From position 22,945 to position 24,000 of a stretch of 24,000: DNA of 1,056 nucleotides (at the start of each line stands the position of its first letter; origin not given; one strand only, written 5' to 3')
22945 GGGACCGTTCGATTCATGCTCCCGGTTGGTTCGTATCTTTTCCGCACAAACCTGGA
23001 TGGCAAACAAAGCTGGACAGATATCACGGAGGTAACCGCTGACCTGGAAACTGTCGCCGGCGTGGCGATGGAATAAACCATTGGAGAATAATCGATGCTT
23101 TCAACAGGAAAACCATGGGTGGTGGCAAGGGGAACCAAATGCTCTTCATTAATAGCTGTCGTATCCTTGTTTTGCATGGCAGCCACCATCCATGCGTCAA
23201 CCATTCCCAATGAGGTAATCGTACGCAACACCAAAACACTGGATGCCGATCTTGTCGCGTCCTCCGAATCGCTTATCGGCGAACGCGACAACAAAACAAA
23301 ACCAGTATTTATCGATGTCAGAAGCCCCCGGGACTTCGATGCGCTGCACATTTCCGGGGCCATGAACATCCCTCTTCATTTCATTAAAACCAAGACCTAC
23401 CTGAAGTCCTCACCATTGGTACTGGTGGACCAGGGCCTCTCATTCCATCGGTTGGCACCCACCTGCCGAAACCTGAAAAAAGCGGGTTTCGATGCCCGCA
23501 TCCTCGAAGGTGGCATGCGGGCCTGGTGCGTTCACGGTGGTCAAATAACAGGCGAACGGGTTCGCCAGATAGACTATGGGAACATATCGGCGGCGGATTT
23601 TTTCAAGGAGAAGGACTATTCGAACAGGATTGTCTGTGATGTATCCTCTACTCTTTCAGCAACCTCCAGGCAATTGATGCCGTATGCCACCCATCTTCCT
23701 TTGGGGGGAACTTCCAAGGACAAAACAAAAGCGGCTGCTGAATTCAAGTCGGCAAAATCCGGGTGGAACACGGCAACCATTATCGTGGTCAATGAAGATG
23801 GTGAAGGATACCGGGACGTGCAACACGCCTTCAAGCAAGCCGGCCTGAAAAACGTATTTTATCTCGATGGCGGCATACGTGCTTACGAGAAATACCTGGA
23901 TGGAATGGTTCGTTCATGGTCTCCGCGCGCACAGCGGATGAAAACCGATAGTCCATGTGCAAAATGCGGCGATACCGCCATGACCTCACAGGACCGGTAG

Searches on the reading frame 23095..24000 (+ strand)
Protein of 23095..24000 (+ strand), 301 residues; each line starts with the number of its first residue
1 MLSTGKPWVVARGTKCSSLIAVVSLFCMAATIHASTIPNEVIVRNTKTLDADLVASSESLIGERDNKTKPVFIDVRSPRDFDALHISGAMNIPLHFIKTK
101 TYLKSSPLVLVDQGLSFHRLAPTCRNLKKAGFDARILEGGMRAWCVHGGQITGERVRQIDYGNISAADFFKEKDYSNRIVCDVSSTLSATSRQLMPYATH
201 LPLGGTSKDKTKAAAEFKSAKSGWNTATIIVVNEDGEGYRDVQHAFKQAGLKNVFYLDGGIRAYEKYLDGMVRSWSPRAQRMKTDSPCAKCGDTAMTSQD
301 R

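Call 7: search_protein_families(library=pfam, proteins=[window:23095-24000:+], max_evalue=0.01)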
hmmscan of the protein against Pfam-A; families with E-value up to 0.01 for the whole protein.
window:23095-24000:+ (301 aa): 1 family
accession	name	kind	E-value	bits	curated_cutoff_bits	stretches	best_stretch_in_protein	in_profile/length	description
PF00581.25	Rhodanese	-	1.3e-17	64.5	22.2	2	65-145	9-100/102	Rhodanese-like domain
